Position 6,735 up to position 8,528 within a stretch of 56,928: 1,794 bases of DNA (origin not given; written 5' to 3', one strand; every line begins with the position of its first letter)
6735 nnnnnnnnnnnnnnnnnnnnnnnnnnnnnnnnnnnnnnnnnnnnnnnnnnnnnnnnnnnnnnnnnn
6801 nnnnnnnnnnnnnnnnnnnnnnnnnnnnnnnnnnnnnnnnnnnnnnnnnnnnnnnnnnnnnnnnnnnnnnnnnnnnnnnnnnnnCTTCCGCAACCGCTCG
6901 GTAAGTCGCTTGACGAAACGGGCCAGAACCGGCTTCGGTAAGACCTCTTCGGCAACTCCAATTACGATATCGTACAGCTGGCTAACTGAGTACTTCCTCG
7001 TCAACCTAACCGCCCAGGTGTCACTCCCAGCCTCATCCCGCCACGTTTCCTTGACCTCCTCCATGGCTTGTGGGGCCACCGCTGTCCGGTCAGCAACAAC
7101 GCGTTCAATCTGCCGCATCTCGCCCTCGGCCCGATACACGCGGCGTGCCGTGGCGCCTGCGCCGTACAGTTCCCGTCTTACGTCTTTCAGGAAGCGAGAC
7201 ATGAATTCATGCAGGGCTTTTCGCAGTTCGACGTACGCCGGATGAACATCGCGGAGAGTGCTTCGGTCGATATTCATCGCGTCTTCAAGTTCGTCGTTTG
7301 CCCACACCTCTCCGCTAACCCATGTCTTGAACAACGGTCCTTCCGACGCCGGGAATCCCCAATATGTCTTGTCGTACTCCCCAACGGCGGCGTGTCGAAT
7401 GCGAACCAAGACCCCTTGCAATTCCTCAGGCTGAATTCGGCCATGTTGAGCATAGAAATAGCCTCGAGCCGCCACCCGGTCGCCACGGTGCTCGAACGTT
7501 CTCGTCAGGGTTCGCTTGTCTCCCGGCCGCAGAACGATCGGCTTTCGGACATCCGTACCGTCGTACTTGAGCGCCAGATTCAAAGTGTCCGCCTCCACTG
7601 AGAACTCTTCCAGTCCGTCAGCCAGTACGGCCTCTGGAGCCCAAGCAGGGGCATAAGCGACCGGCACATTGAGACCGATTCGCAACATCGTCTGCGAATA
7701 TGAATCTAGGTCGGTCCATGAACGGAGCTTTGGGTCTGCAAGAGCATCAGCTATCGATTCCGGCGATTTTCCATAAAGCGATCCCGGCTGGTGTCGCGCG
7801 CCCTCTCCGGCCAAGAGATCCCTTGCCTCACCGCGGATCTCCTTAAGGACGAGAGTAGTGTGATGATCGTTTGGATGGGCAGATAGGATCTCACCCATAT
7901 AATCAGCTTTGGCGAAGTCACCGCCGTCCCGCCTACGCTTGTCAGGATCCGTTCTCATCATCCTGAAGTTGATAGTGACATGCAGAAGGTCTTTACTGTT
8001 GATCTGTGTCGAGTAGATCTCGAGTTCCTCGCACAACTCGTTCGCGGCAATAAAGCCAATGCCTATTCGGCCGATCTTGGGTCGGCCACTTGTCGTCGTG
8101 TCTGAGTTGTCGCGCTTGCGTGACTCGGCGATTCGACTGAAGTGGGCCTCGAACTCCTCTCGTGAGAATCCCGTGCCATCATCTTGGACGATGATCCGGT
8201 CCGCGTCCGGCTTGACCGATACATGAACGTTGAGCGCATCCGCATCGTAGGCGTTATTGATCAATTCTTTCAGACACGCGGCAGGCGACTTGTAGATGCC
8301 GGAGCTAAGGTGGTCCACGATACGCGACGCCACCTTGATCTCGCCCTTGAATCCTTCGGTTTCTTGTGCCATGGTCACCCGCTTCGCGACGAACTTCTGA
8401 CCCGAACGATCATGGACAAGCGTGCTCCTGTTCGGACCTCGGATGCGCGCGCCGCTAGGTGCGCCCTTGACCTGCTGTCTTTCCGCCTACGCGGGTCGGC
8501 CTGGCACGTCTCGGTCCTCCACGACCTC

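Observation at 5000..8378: Overlap-coupled GHKL-ATPase / orphan protein / beta-class DNA methyltransferase operon: candidate uncharacterised methylation-linked defence module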

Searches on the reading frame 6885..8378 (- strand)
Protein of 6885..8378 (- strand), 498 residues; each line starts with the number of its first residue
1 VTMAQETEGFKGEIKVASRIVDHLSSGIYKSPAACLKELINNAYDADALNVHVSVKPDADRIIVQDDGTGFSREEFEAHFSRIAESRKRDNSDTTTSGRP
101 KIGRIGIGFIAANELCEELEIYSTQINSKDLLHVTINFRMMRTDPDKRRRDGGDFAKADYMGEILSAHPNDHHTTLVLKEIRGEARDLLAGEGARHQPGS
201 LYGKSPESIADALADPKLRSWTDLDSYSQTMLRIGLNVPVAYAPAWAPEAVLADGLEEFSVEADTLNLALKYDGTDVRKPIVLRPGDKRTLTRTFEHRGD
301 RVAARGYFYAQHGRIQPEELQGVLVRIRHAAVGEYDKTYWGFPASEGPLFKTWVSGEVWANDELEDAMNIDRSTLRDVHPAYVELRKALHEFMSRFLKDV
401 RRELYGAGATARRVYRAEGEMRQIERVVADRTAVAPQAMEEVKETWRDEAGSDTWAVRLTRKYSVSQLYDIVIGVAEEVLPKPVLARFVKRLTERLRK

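Call 5: search_protein_families(library=pfam, proteins=[window:6885-8378:-], max_evalue=0.1)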
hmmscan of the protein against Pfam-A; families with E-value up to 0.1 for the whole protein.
window:6885-8378:- (498 aa): 4 families
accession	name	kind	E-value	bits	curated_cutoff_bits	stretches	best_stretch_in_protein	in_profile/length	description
PF13589.12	HATPase_c_3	-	5.9e-18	65.7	25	1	33-138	4-107/137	Histidine kinase-, DNA gyrase B-, and HSP90-like ATPase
PF02518.31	HATPase_c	-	4.6e-06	27.5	26.4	1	35-120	9-88/111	Histidine kinase-, DNA gyrase B-, and HSP90-like ATPase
PF25794.1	SACS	-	0.0018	18.5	32.8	0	29-57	15-42/247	Sacsin domain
PF02017.21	CIDE-N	-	0.024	15.1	23.5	0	33-76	19-56/76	CIDE-N domain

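Call 6: search_protein_families(library=padloc, proteins=[window:6885-8378:-], max_evalue=0.1)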
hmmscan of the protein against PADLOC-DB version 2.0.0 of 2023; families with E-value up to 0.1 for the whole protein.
window:6885-8378:- (498 aa): 8 families
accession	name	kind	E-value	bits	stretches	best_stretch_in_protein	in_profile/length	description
PDLC03485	REase_II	-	4.7e-17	59.6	1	15-125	9-116/611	Type II restriction enzyme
PDLC03419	REase_II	-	6.1e-13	46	1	16-127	9-123/695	Type II restriction enzyme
PDLC03972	TmtA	-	8.1e-08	28.8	1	18-124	27-128/1302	-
PDLC03966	TmtA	-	2.4e-07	26.9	1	36-123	47-137/1655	-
PDLC03968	TmtA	-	1.6e-06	24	1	21-126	64-161/1486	-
PDLC03964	TmtA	-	4.3e-06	23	1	38-124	52-133/1538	-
PDLC03965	TmtA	-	0.00019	17.5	1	36-123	35-114/1370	-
PDLC03970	TmtA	-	0.00036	16.5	1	38-109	68-128/1552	-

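Call 7: search_protein_families(library=ncbifam, proteins=[window:6885-8378:-], max_evalue=0.1)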
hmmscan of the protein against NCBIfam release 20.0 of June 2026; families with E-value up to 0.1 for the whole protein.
window:6885-8378:- (498 aa): 18 families
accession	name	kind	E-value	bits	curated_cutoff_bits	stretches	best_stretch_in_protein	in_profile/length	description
NF050001.1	restrict_BbrUII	equivalog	1.4e-24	86.6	550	1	15-183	4-169/659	BbrUII/HgiDII family restriction enzyme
NF010683.0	PRK14083.1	equivalog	1.7e-12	46.6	455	1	20-126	15-131/604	HSP90 family protein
NF047352.1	P_loop_sacsin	domain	6.3e-12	45.8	50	1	35-122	3-80/80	sacsin N-terminal ATP-binding-like domain-containing protein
TIGR00585.2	mutl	equivalog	2.1e-11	43.4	180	1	30-90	19-80/555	DNA mismatch repair endonuclease MutL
NF000951.0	PRK00095.2-1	equivalog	9.8e-09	34.4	391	1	21-94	13-87/559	DNA mismatch repair endonuclease MutL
NF000953.0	PRK00095.2-4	equivalog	3.3e-08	32.9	693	1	19-90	9-82/611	DNA mismatch repair endonuclease MutL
NF000952.0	PRK00095.2-2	subfamily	5.3e-08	31.8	840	1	28-90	19-82/623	DNA mismatch repair endonuclease MutL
NF003555.1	PRK05218.1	equivalog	6.5e-08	31.5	371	1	45-127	55-141/614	molecular chaperone HtpG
NF000950.0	PRK00095.1-3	equivalog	1.2e-07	30.5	756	1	29-93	21-86/641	DNA mismatch repair endonuclease MutL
NF000949.0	PRK00095.1-2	equivalog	2.3e-07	30.3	750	1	28-89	23-85/634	DNA mismatch repair endonuclease MutL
NF033792.0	ActS_PrrB_HisK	equivalog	4.2e-05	22.6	350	1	22-118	300-394/423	ActS/PrrB/RegB family redox-sensitive histidine kinase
NF000954.0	PRK00095.2-5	equivalog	4.4e-05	22.1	937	1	30-93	25-89/588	DNA mismatch repair endonuclease MutL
NF000948.0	PRK00095.1-1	equivalog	0.00011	21.2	701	1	30-87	21-79/625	DNA mismatch repair endonuclease MutL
NF041932.1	MzaB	equivalog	0.00018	20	850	1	30-181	10-154/480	MZA anti-phage system associated ATPase MzaB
NF045988.1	HisKinRegBRhodob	equivalog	0.00081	17.8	570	1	35-117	327-408/462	sensor histidine kinase RegB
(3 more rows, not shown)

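Call 10: search_solved_structures(query=window:6885-8378:-, max_evalue=0.01)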
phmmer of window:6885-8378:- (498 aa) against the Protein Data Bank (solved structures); distinct sequences matched with E-value up to 0.01: 37.
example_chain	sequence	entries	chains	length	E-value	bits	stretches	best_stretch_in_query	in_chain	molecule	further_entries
2ior_A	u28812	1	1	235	1.2e-06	30.5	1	4-121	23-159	Chaperone protein htpG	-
1y4s_A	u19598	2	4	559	1.8e-05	26.7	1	4-121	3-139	Chaperone protein htpG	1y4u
7c04_A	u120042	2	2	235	1.8e-05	26.6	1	38-125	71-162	Heat shock protein 75 kDa, mitochondrial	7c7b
5f3k_A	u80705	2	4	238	1.9e-05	26.6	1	38-125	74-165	Heat shock protein 75 kDa, mitochondrial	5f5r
2iop_A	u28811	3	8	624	2.3e-05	26.3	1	4-121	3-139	Chaperone protein htpG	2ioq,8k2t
4p7a_A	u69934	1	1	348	7.7e-05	24.6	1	19-93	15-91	DNA mismatch repair protein Mlh1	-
9n2k_A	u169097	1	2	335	7.7e-05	24.5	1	19-94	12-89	DNA mismatch repair protein MutL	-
7u8u_A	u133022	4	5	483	0.00013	23.8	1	38-125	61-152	Heat shock protein 75 kDa, mitochondrial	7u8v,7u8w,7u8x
5hph_A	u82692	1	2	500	0.00014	23.7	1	38-125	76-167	Heat shock protein 75 kDa, mitochondrial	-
4z1f_A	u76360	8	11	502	0.00014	23.6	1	38-125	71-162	Heat shock protein 75 kDa, mitochondrial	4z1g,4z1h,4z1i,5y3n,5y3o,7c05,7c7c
7ulk_A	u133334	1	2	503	0.00015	23.6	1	38-125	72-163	Heat shock protein 75 kDa, mitochondrial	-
7kck_A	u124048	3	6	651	0.00024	22.9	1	38-125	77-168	Heat shock protein 75 kDa, mitochondrial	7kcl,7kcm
6xg6_A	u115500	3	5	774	0.00034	22.4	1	38-125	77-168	Heat shock protein 75 kDa, mitochondrial, Fibronectin binding protein fusion | Heat shock protein 75 kDa, mitochondrial, SpyCatcher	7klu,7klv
7klu_B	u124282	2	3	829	0.0004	22.2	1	38-125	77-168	Heat shock protein 75 kDa, mitochondrial, SpyTag, Succinate dehydrogenase [ubiquinone] iro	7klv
7aib_C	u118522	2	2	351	0.0012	20.6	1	22-88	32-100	DNA mismatch repair protein MutL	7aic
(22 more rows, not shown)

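Call 28: find_homologous_proteins(query=window:6885-8378:-, max_evalue=0.00001)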
Query window:6885-8378:- (498 aa): 559 proteins with E <= 0.00001 among 8000 candidates; the best 120 are listed.
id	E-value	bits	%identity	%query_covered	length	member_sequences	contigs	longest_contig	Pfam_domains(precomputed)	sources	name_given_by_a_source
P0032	0.0e+0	1016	91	100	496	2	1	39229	PF02518.32,PF13589.13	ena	-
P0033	0.0e+0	1009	90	100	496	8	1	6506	PF13589.13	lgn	-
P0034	2.3e-296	1001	90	100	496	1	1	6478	PF02518.32,PF13589.13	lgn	-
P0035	8.0e-291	983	88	100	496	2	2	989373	PF13589.13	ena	-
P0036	5.0e-290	980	87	100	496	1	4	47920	PF02518.32,PF13589.13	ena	-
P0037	4.0e-289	977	88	98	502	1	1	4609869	PF02518.32,PF13589.13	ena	-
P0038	4.3e-288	974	86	100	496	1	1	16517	PF02518.32,PF13589.13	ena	-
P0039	9.2e-288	972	88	100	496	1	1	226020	PF13589.13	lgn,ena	-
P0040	1.6e-284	962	86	99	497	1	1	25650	PF13589.13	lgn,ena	-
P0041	4.9e-281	950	85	98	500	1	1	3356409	PF02518.32,PF13589.13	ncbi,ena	-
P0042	7.3e-268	907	82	100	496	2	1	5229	PF13589.13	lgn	-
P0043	6.0e-250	848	76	100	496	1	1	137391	PF02518.32,PF13589.13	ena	-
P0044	2.9e-215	733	66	100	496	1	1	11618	PF13589.13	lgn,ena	-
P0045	1.7e-207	708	64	100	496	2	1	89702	PF02518.32,PF13589.13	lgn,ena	-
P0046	1.3e-184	632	63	91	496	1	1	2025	PF02518.32,PF13589.13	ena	-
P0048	4.4e-170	584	55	98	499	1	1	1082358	PF02518.32,PF13589.13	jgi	jgi:hypothetical protein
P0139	2.4e-156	539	51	99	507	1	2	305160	PF02518.32,PF13589.13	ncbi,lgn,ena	-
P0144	6.4e-156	538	52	100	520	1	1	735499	PF02518.32,PF13589.13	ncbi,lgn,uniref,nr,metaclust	ncbi:ATP-binding protein [Nonomuraea wenchangensis]|uniref:Histidine kinase-, DNA gyrase B-, and HSP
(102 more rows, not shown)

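Call 30: find_encoding_contigs(protein=P0144, flank=6000, max_places=2)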
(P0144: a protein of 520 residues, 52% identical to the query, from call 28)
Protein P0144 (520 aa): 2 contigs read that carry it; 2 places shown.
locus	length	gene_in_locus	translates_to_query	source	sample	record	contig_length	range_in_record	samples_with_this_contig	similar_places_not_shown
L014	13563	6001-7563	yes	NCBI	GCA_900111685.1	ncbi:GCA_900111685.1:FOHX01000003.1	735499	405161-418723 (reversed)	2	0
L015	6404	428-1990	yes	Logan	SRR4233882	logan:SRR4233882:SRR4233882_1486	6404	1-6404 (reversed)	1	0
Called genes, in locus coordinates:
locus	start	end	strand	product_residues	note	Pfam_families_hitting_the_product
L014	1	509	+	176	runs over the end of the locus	PF01613:Flavin_Reduct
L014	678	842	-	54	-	-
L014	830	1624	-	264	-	-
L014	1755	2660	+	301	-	PF03372:Exo_endo_phos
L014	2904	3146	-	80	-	-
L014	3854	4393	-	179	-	-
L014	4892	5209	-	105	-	PF14206:Cys_rich_CPCC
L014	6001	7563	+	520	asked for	PF02518:HATPase_c (faint), PF13589:HATPase_c_3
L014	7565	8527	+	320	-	-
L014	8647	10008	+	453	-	PF01555:N6_N4_Mtase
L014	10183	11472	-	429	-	PF13374:TPR_10 (faint)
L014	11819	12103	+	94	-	-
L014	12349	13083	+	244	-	PF00392:GntR, PF07702:UTRA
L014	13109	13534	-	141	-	-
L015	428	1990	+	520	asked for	PF02518:HATPase_c (faint), PF13589:HATPase_c_3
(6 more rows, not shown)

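Call 31: find_encoding_contigs(protein=P0139, flank=6000, max_places=2)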
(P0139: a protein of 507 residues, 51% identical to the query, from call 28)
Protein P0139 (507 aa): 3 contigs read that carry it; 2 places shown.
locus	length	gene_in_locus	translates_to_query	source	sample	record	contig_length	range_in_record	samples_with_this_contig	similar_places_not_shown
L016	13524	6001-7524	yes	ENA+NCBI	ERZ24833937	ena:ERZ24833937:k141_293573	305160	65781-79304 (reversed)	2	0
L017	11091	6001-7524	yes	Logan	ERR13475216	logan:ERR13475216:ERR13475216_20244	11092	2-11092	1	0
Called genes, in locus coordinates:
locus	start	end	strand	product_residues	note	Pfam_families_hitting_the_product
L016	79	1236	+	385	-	PF00155:Aminotran_1_2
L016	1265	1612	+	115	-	PF18929:DUF5678 (weak)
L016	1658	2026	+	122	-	-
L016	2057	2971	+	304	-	PF03009:GDPD, PF13653:GDPD_2 (weak)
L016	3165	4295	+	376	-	PF00696:AA_kinase, PF01472:PUA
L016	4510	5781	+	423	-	PF00171:Aldedh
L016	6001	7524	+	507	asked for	PF02518:HATPase_c (weak), PF13589:HATPase_c_3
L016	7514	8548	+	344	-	-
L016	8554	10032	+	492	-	PF01555:N6_N4_Mtase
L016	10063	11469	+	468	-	PF01225:Mur_ligase, PF08245:Mur_ligase_M, PF02875:Mur_ligase_C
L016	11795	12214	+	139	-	PF00076:RRM_1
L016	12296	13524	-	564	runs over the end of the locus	PF02113:Peptidase_S13, PF13354:Beta-lactamase2 (faint)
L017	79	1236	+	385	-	PF00155:Aminotran_1_2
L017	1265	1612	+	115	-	PF18929:DUF5678 (weak)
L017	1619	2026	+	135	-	-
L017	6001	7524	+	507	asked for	PF02518:HATPase_c (weak), PF13589:HATPase_c_3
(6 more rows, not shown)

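Call 32: find_encoding_contigs(protein=P0048, flank=6000, max_places=2)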
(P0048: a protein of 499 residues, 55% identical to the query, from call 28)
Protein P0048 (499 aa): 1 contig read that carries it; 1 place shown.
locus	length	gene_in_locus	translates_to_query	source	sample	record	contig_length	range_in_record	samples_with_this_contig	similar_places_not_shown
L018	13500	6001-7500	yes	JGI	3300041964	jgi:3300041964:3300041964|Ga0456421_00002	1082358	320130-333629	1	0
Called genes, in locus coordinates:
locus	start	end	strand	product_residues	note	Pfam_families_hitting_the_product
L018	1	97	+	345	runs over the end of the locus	PF13749:HATPase_c_4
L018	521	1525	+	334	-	PF00561:Abhydrolase_1, PF12697:Abhydrolase_6, PF12146:Hydrolase_4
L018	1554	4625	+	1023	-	PF12419:DUF3670, PF00176:SNF2-rel_dom, PF00271:Helicase_C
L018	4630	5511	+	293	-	-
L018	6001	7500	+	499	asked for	PF02518:HATPase_c (weak), PF13589:HATPase_c_3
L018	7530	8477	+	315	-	-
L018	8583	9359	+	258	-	PF01555:N6_N4_Mtase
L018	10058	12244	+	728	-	PF01432:Peptidase_M3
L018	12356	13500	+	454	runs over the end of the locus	PF05598:DUF772, PF01609:DDE_Tnp_1, PF13751:DDE_Tnp_1_6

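Call 46: predict_structure(alignment_id=A2)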
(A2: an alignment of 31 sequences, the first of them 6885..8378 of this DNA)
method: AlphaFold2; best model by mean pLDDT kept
length: 498 residues; sequences in the alignment: 31
mean_pLDDT: 84.8   pTM: 0.78
mean pLDDT of the five models: 84.8, 83.1, 82.9, 79.8, 77.5
residues with pLDDT >= 90: 193; 70-90: 260; 50-70: 40; < 50: 5
segments of 3 or more residues with pLDDT < 50: 1-4
pLDDT, mean of each block of 10 residues (from residue 1): 58 77 62 89 93 89 94 86 69 88 68 91 91 93 88 88 90 93 83 80 92 87 91 93 88 87 94 93 74 94 94 87 89 87 81 91 80 73 95 94 80 80 81 76 80 71 80 87 89 83
secondary structure, 60 per line:
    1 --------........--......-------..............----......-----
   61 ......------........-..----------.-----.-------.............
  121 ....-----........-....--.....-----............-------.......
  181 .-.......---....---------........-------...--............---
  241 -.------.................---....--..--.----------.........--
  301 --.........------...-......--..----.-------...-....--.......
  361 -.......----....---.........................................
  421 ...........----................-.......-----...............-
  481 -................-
elements in order: E9-16 H19-24 H32-45 E50-55 E61-66 H73-80 H108-115 E116-124 E130-137 H139-142 H145-148 E155-166 E174-181 H183-189 H193-196 H206-213 H226-237 H249-265 E269-272 E290-298 E303-311 E322-327 H348-351 E354-360 H362-368 H373-376 H380-431 H436-451 H453-459 H465-479 H482-497

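Call 48: fold_search(model_id=the predicted structure, library=pdb)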
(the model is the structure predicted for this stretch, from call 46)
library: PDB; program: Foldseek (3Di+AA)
matches with E <= 10: 779; with E <= 0.001: 492
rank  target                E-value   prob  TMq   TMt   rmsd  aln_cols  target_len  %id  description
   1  7exp_B                4.5e-13  1.00  0.42  0.36  12.2       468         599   13  Crystal structure of zebrafish TRAP1 with AMPPNP and MitoQ (released 2022-01-05)
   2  4j0b_A                5.6e-13  1.00  0.44  0.37  13.0       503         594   12  Structure of mitochondrial Hsp90 (TRAP1) with ADP-BeF3 (released 2014-01-22)
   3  9a6t_B                5.9e-13  1.00  0.44  0.36   7.6       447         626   13  Integrative model of DNAK-HTPG by crosslinking MS and deep learning (released 2024-09-18)
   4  4ipe_A                6.7e-13  1.00  0.45  0.39   7.4       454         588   14  Crystal structure of mitochondrial Hsp90 (TRAP1) with AMPPNP (released 2014-01-22)
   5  5uls_B                7.1e-13  1.00  0.43  0.34   8.0       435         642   14  Structure of GRP94 in the active conformation (released 2017-09-27)
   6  4ivg                  8.4e-13  1.00  0.39  0.41  14.1       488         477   14  Crystal structure of mitochondrial Hsp90 (TRAP1) NTD-Middle domain dimer with AMPPNP (released 2014-01-22)
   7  1y4s_A                8.4e-13  1.00  0.28  0.29  14.3       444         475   15  Conformation rearrangement of heat shock protein 90 upon ADP binding (released 2005-04-19)
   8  5tth_A                1.0e-12  1.00  0.42  0.33  12.5       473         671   13  Heterodimeric SpyCatcher/SpyTag-fused zebrafish TRAP1 in ATP/ADP-hybrid state (released 2017-08-23)
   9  5hph_A                1.0e-12  1.00  0.39  0.40  13.7       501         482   14  Structure of TRAP1 fragment (released 2016-08-10)
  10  4z1i_A                1.1e-12  1.00  0.41  0.53   7.1       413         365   14  Crystal structure of human Trap1 with AMPPNP (released 2015-04-29)
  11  5tvu_A                1.3e-12  1.00  0.43  0.37   7.7       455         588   14  Crystal structure of mitochondrial Hsp90 (TRAP1) with ATP in absence of Mg (released 2018-03-14)
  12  6d14_A                1.5e-12  1.00  0.40  0.35  13.4       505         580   13  Zebrafish TRAP1 bound to AMPPNP and calcium in the asymmetric closed state (released 2018-04-25)
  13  5tvw_B                1.7e-12  1.00  0.43  0.36   6.9       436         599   15  Crystal structure of mitochondrial Hsp90 (TRAP1) with ATP in absence of Mg, hemi-hydrolyzed (released 2018-03-14)
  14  7kcl_B                1.7e-12  1.00  0.43  0.36   7.4       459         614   14  Full-length human mitochondrial Hsp90 (TRAP1) in complex with SdhB in the presence of AMP-PNP (released 2021-10-13)
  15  8gae_B                1.7e-12  1.00  0.42  0.34   8.2       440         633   11  Hsp90 provides platform for CRaf dephosphorylation by PP5 (released 2023-04-26)
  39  9cdj_A                1.5e-11  1.00  0.49  0.51   6.7       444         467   12  MORC2 ATPase with DNA (released 2025-07-09)
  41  5ix2_B                1.8e-11  1.00  0.47  0.54   6.4       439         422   11  Crystal structure of mouse Morc3 ATPase-CW cassette in complex with AMPPNP and unmodified H3 peptide (released 2016-08-17)
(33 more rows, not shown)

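Call 59: find_related_loci(query=A2, collection=metagenome_contigs, flank=5000)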
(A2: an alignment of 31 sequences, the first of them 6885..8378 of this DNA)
Query A2 (498 aa) in metagenome_contigs; peptide patterns used: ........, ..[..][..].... (x = any residue, [..] = any of these).
600 stretches matched a pattern (row limit reached: there are more); 418 encode a relative of the query (tblastn E <= 1e-3); the best 80 are kept; 80 distinct loci.
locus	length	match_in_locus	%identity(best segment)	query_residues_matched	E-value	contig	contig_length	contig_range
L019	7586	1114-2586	54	10-496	1e-174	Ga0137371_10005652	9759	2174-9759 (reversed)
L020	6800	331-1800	51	10-498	4e-163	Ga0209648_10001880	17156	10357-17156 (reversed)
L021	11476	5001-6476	50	9-498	2e-160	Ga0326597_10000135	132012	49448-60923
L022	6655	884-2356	51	7-496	2e-160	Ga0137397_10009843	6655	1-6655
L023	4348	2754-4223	52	10-493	1e-161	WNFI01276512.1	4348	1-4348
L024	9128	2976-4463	52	10-498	3e-157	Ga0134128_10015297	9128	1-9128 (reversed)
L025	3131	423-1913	50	4-498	4e-164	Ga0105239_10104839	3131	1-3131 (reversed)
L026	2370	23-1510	49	6-496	1e-164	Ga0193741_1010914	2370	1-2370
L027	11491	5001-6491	50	1-498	3e-152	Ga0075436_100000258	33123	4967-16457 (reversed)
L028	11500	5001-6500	49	1-496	1e-151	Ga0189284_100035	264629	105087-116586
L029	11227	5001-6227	57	1-405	1e-150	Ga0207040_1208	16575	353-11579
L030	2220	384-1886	48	10-498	1e-160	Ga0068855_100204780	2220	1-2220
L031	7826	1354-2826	49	10-496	5e-150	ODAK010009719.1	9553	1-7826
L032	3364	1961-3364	51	3-469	8e-156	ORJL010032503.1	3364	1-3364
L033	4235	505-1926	48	10-492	1e-150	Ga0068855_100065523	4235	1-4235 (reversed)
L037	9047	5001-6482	45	10-496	3e-140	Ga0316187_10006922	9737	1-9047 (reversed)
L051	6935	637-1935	33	11-429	4e-69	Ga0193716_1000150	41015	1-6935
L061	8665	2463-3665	30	13-393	2e-54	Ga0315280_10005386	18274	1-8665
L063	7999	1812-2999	31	14-390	1e-52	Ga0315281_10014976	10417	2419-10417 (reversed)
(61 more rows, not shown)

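Call 60: find_related_loci(query=A2, collection=viral_contigs, flank=6000)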
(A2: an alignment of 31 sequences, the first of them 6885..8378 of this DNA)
Query A2 (498 aa) in viral_contigs; peptide patterns used: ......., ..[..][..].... (x = any residue, [..] = any of these).
86 stretches matched a pattern, but none encodes a relative of the query by tblastn (E <= 1e-3).
